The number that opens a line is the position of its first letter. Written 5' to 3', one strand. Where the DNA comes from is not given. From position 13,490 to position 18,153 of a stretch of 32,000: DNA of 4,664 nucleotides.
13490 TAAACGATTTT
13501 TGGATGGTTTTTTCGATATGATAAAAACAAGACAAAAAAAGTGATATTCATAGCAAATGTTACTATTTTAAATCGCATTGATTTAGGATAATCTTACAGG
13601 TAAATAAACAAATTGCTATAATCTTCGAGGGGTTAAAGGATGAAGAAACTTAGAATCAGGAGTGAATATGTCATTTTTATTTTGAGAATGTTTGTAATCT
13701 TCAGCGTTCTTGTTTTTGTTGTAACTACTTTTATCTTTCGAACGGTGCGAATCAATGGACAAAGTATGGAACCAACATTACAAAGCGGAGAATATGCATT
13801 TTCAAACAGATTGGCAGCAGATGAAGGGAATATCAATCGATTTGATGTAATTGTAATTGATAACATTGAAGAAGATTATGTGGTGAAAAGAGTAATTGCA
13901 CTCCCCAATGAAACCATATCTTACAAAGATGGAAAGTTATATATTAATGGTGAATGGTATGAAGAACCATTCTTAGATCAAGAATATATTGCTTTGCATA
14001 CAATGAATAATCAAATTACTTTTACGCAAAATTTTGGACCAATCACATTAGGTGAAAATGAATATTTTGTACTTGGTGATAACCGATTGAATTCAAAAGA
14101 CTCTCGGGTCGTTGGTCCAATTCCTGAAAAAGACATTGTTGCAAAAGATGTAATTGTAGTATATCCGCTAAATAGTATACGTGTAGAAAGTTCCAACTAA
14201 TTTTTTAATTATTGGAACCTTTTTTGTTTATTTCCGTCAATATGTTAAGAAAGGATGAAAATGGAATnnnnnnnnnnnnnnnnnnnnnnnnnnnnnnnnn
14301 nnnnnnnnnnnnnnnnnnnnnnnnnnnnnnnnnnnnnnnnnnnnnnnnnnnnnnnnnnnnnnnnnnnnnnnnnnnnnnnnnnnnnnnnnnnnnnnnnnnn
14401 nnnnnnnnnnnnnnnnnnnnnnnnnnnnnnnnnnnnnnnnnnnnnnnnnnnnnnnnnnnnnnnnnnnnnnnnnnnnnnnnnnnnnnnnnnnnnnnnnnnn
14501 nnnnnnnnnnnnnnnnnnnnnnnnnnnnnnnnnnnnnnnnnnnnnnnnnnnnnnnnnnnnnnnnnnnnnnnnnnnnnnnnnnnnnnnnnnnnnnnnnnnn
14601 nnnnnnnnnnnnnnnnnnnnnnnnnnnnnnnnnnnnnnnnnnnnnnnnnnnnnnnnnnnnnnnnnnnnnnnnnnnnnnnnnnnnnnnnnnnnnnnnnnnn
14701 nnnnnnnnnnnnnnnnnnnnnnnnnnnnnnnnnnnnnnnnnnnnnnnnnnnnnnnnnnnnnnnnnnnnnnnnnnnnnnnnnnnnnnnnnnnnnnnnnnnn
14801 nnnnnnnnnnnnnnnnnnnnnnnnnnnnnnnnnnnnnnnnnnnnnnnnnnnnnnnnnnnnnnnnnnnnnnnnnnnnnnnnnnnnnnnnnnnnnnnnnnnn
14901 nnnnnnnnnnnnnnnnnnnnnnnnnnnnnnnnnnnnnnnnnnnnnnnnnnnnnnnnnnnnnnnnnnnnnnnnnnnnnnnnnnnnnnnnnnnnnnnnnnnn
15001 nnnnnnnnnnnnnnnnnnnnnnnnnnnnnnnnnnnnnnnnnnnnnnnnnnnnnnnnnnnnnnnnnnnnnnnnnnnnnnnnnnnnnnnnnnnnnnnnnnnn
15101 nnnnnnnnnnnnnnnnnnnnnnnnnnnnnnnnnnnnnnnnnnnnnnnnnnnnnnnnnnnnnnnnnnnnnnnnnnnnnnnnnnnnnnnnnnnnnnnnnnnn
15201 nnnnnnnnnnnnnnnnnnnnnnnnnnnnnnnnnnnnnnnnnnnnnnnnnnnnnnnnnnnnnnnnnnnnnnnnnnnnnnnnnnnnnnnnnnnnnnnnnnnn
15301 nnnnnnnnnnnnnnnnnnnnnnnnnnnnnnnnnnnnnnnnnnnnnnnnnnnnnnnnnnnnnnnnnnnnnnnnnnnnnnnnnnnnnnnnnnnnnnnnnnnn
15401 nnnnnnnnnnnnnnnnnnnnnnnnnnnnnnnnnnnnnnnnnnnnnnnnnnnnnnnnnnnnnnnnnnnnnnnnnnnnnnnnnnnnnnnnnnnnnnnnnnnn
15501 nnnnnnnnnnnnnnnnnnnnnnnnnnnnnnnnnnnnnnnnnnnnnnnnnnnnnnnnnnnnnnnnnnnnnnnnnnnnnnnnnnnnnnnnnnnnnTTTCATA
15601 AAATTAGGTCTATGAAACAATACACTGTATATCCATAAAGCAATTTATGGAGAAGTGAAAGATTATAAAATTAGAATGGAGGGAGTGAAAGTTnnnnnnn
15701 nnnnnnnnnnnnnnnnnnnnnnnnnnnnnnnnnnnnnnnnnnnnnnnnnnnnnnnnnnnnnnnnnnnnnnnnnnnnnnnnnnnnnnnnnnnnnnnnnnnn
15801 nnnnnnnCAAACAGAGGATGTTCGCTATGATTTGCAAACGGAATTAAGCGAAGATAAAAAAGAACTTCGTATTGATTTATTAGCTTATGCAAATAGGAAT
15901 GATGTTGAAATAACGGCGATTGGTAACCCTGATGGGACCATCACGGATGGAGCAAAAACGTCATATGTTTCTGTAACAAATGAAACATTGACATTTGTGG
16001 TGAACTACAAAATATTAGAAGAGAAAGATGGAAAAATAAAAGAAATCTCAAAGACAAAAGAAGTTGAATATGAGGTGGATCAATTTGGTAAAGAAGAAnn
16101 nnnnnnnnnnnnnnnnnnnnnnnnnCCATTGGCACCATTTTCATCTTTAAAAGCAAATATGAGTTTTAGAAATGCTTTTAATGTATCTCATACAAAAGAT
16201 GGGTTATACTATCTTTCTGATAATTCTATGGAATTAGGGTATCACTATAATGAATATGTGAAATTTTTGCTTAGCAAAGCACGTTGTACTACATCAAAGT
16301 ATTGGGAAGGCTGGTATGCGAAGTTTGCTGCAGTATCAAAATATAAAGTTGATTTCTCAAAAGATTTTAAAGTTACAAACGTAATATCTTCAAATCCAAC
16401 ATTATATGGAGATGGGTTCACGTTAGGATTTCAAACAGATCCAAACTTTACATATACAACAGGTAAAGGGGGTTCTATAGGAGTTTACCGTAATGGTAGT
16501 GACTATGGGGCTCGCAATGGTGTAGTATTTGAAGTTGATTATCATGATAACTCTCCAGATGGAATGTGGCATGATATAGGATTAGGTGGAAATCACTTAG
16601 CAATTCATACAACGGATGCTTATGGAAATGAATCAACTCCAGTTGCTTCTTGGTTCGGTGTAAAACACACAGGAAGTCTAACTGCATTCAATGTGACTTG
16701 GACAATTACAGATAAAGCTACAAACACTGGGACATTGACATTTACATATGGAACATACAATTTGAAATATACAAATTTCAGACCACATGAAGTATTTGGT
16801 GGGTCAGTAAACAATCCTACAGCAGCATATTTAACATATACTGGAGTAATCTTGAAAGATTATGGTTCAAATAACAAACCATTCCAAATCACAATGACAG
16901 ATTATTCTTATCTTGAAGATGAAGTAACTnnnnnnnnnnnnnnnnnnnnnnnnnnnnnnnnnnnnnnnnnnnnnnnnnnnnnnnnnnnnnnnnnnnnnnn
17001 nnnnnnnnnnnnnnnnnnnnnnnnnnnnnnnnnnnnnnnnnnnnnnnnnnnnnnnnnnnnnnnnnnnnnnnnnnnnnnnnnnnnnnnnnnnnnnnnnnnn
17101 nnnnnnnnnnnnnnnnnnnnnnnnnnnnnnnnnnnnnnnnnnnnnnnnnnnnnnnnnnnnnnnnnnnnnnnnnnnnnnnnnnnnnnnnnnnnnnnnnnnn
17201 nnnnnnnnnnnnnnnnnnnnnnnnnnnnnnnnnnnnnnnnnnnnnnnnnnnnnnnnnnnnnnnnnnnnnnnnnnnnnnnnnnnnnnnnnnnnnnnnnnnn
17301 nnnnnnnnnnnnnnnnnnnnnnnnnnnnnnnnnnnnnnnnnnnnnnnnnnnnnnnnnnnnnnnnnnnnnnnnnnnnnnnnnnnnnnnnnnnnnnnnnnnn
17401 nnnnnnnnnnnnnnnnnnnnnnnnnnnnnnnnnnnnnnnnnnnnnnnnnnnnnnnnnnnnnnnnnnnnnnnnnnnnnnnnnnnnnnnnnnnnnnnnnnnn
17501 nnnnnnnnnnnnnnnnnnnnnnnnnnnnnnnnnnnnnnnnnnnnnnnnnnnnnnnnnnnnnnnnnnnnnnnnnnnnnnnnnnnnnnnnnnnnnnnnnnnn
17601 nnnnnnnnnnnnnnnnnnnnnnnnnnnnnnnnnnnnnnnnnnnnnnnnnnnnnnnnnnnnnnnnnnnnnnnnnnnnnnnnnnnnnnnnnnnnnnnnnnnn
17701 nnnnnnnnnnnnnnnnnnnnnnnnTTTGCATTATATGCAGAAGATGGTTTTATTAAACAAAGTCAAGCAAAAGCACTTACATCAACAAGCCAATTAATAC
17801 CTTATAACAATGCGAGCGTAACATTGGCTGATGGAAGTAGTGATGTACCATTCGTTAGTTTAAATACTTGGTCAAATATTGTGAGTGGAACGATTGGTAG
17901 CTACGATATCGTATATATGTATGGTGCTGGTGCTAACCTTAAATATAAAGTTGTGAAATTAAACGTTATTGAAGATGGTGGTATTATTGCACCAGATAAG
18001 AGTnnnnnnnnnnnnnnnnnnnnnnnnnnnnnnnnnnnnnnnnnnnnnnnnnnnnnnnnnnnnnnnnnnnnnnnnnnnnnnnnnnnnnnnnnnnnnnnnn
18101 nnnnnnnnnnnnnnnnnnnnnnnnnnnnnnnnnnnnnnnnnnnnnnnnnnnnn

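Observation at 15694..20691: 1.66-kaa lectin-on-a-stalk protein whose only cell attachment device is a dockerin-like module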

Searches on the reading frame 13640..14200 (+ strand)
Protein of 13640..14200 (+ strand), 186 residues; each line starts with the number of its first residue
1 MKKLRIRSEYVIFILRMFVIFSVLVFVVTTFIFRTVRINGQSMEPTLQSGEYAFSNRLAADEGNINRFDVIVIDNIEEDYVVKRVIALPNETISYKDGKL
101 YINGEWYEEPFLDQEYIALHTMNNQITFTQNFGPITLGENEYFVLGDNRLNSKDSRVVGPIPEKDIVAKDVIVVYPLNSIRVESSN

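Call 5: search_protein_families(library=pfam, proteins=[window:13640-14200:+], max_evalue=0.01)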
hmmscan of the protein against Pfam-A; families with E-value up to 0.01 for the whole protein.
window:13640-14200:+ (186 aa): 2 families
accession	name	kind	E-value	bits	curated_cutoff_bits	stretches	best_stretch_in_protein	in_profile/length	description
PF10502.14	Peptidase_S26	-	1.2e-43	149.4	22.9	1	15-174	5-167/168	Signal peptidase, peptidase S26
PF00717.28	Peptidase_S24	-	0.0021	18.2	23.3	1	36-91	38-87/116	Peptidase S24-like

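Call 65: search_protein_families(library=ncbifam, proteins=[window:13640-14200:+], max_evalue=1)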
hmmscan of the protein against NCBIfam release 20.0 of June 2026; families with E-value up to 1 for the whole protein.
window:13640-14200:+ (186 aa): 6 families
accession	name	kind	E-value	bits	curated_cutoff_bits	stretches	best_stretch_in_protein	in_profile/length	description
TIGR02227.1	sigpep_I_bact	equivalog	1.7e-43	148.3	47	1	16-178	3-162/162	signal peptidase I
NF008114.0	PRK10861.1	equivalog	3e-13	49.8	277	2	133-173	260-300/324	signal peptidase I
TIGR02228.1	sigpep_I_arch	equivalog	2.3e-07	30.8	51.85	1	10-91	9-88/158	signal peptidase I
TIGR02754.1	sod_Ni_protease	equivalog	7.1e-07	29.6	63.25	2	138-167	56-85/90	nickel-type superoxide dismutase maturation protease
TIGR02771.1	TraF_Ti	equivalog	0.00011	21.8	100.25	1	80-168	83-163/171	conjugative transfer signal peptidase TraF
NF010459.0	PRK13884.1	subfamily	0.00019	20.9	156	1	79-167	86-169/178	conjugal transfer peptidase TraF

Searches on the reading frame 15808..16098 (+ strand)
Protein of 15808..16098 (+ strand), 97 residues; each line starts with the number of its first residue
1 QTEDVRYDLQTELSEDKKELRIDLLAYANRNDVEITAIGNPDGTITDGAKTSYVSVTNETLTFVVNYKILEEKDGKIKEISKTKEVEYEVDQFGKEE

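Call 67: search_solved_structures(query=A8, max_evalue=10, show_alignments=2)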
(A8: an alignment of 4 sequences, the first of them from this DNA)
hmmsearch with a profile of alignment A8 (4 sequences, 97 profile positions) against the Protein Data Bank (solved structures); distinct sequences matched with E-value up to 10: 1.
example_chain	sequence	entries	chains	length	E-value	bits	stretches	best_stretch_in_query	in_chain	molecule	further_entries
9qgy_G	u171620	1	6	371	0.86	13.2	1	5-65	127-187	Macrolide export protein MacA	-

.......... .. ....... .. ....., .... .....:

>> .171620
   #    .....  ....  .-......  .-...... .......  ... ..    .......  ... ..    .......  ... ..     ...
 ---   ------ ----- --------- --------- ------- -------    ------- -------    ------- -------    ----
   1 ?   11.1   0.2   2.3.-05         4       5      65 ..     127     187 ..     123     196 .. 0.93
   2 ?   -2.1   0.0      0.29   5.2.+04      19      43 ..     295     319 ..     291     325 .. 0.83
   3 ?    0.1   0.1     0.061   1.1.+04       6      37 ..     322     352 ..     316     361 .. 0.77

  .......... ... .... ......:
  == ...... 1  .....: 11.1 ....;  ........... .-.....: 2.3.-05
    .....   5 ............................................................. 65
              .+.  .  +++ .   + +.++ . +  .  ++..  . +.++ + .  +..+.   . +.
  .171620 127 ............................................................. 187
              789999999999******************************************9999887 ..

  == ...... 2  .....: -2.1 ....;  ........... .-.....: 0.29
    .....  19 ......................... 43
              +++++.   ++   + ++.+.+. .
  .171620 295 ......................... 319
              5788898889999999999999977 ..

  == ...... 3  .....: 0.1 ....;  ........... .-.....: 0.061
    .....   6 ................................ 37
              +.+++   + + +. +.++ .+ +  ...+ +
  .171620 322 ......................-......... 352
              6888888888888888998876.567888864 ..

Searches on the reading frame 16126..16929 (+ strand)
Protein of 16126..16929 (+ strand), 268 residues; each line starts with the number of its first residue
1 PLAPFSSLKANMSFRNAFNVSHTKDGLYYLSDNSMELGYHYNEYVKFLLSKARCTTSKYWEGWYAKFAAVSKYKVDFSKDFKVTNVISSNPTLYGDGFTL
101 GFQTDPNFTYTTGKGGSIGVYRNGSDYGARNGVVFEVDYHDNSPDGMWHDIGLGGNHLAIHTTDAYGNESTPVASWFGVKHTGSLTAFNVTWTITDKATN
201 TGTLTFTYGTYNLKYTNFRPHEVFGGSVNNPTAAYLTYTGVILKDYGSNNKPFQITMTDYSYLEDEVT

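Call 24: search_solved_structures(query=A3, max_evalue=10, show_alignments=3)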
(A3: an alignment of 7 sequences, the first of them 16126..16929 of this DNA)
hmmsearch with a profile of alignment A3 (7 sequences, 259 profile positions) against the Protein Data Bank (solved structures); distinct sequences matched with E-value up to 10: 1.
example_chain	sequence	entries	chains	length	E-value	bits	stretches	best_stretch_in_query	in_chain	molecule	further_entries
5t50_A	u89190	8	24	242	0.22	14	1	79-142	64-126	Lectin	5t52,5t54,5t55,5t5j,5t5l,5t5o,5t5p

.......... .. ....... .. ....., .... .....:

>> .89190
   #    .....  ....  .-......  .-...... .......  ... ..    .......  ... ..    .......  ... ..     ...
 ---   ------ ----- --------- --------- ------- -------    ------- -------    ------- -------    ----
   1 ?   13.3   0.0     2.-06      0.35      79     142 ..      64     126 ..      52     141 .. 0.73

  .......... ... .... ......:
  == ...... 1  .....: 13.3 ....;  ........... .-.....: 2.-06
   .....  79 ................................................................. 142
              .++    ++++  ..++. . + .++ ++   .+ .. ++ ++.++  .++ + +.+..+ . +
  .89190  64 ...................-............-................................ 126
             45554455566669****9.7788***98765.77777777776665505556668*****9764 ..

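Call 29: predict_structure(alignment_id=A3)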
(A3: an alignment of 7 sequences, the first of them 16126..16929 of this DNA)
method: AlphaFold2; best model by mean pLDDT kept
length: 268 residues; sequences in the alignment: 7
mean_pLDDT: 73.4   pTM: 0.78
mean pLDDT of the five models: 73.4, 71.7, 69.9, 66.6, 62.2
residues with pLDDT >= 90: 86; 70-90: 84; 50-70: 43; < 50: 55
segments of 3 or more residues with pLDDT < 50: 1-10, 39-62, 142-154, 246-248, 266-268
pLDDT, mean of each block of 10 residues (from residue 1): 36 76 69 67 30 34 69 92 84 70 90 59 76 87 43 67 90 88 85 96 96 97 95 92 56 77 61
secondary structure, 60 per line:
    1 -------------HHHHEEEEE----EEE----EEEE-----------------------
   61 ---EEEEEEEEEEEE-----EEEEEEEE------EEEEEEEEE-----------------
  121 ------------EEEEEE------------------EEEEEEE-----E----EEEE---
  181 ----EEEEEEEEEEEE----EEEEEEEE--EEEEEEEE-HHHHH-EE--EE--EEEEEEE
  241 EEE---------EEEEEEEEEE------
elements in order: H14-17 E18-22 E27-29 E34-37 E64-75 E81-88 E95-103 E133-138 E157-163 E174-177 E185-196 E201-208 E211-218 H220-224 E234-243 E253-262

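Call 32: fold_search(model_id=the predicted structure, library=pdb)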
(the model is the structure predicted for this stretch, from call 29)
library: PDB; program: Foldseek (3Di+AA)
matches with E <= 10: 1091; with E <= 0.001: 104
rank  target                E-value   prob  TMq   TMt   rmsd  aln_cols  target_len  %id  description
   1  4m00_A                8.7e-10  1.00  0.57  0.32   6.6       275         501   16  Crystal structure of the ligand binding region of staphylococcal adhesion SraP (released 2014-06-18)
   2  4m01_C                9.7e-10  1.00  0.55  0.47   6.1       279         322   14  N terminal fragment(residues 245-575) of binding region of SraP (released 2014-06-18)
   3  7elv                  1.2e-09  1.00  0.55  0.69   4.8       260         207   17  Structure of legume lectin domain from Methanocaldococcus jannaschii in apo form (released 2022-04-20)
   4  4m01_A                3.3e-09  1.00  0.56  0.47   6.6       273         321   15  N terminal fragment(residues 245-575) of binding region of SraP (released 2014-06-18)
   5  7sjk_B                3.9e-09  1.00  0.52  0.54   6.9       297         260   15  Structure of PLS A-domain (residues 391-656) from Staphylococcus aureus (released 2022-10-26)
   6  8tb2                  5.1e-09  1.00  0.54  0.56   6.3       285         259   13  Structure of SasG (type II) (residues 165-421) from Staphylococcus aureus MW2 (released 2024-05-08)
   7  2bqp_A                7.9e-09  1.00  0.54  0.62   5.7       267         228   17  THE STRUCTURE OF THE PEA LECTIN-D-GLUCOPYRANOSE COMPLEX (released 1998-12-16)
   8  7yl4_B                8.3e-09  1.00  0.55  0.39   6.2       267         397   15  Cell surface protein YwfG protein (apo form) (released 2023-06-07)
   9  7yl4_A                8.3e-09  1.00  0.53  0.32   6.5       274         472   15  Cell surface protein YwfG protein (apo form) (released 2023-06-07)
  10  8g1l                  9.8e-09  1.00  0.47  0.49   5.8       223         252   16  Lectin domain of Aap (Staphylococcus epidermidis Accumulation Associated Protein) (released 2024-02-14)
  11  7sie                  1.1e-08  1.00  0.52  0.55   7.1       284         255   15  Structure of AAP A-domain (residues 351-605) from Staphylococcus epidermidis (released 2022-10-19)
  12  7yl6_B                1.2e-08  1.00  0.52  0.36   7.3       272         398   14  Cell surface protein YwfG protein complexed with alpha-1,2-mannobiose (released 2023-06-07)
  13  7smh_A                1.2e-08  1.00  0.55  0.57   6.4       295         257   14  Structure of SASG A-domain (residues 163-419) from Staphylococcus aureus (released 2022-11-02)
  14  7yl5_B                1.7e-08  1.00  0.52  0.37   7.3       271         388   14  Cell surface protein YwfG protein complexed with mannose (released 2023-06-07)
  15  7sjk_A                1.7e-08  1.00  0.54  0.55   6.5       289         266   15  Structure of PLS A-domain (residues 391-656) from Staphylococcus aureus (released 2022-10-26)
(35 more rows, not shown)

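Call 85: search_protein_families(library=pfam, alignment_id=A3, max_evalue=10)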
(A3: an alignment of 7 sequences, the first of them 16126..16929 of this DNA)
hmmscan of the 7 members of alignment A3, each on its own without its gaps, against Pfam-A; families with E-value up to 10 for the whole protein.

A. member 1, window:16126-16929:+ (268 aa): 1 family
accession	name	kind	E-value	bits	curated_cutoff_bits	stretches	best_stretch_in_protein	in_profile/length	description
PF18483.9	Lectin_L-type_dom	-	1.7e-07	31.7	78.3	1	69-213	38-178/215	Legume lectin beta-barrel domain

B. families by the number of members that match (of 7 scanned): 5 families
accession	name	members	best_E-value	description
PF18483.9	Lectin_L-type_dom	4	3.7e-11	Legume lectin beta-barrel domain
PF00139.26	Lectin_legB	3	0.00029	Legume lectin domain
PF07686.23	V-set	1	0.018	Immunoglobulin V-set domain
PF22447.2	EEP_ig-like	1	0.018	Endonuclease/exonuclease/phosphatase family, ig-like domain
PF17963.7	Big_9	1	0.66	Bacterial Ig domain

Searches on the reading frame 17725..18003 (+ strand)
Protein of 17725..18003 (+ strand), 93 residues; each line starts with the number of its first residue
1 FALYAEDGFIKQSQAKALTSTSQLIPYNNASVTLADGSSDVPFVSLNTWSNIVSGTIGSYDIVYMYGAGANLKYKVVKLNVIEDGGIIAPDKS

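Call 17: search_solved_structures(query=A1, max_evalue=10, show_alignments=2)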
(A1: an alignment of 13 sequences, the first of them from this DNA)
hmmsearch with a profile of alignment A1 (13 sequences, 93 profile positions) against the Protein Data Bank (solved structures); distinct sequences matched with E-value up to 10: 3.
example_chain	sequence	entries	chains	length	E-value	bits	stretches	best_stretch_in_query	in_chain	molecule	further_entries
4ety_A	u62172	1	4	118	0.69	13.3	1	51-90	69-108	Leukocyte-associated immunoglobulin-like receptor 1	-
5fn7_A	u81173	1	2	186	1.1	12.6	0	46-80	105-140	RECEPTOR-TYPE TYROSINE-PROTEIN PHOSPHATASE C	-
8c8g_B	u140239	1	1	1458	7.1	10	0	54-88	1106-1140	Structural protein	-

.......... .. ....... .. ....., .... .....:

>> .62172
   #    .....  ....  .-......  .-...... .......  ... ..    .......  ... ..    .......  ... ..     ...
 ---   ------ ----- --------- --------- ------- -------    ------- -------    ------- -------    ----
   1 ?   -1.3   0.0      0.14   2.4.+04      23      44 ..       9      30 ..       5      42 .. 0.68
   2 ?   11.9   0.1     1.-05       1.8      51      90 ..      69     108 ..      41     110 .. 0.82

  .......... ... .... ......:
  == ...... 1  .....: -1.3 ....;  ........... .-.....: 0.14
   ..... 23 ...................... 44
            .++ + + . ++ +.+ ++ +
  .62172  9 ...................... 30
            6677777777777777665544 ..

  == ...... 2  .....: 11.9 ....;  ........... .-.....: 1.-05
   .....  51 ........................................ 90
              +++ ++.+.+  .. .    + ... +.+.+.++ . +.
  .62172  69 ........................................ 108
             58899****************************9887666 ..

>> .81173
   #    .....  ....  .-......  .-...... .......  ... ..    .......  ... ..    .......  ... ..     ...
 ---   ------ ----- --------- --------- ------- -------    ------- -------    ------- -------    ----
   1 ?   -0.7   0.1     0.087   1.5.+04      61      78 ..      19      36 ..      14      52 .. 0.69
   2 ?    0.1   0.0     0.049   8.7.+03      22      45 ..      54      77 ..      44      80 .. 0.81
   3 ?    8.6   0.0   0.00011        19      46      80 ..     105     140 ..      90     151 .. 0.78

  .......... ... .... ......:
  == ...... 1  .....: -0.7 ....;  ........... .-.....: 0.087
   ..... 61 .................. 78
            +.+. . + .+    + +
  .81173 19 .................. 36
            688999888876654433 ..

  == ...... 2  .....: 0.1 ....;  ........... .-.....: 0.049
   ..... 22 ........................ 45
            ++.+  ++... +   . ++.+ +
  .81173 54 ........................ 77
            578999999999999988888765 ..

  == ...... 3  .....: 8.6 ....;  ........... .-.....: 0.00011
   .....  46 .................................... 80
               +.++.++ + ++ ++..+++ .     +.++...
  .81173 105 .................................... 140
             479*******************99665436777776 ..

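Call 72: search_protein_families(library=pfam, alignment_id=A1, max_evalue=10)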
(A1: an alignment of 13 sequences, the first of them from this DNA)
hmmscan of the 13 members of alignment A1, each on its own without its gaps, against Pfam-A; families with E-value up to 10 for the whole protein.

A. member 1, seq(93 aa): 0 families

B. families by the number of members that match (of 13 scanned): 7 families
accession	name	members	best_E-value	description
PF07523.18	Big_3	3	0.022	Bacterial Ig-like domain (group 3)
PF21959.2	DUF6923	1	0.00031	Repeat of unknown function (DUF6923)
PF18573.7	BclA_C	1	0.026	BclA C-terminal domain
PF08630.15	Dfp1_Him1_M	1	0.15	Dfp1/Him1, central region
PF13343.11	SBP_bac_6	1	0.15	Bacterial extracellular solute-binding protein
PF22746.1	SHOCT-like_DUF2089-C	1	0.32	SHOCT-like domain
PF16403.11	Bact_surface_Ig-like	1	0.52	Bacterial surface protein, Ig-like domain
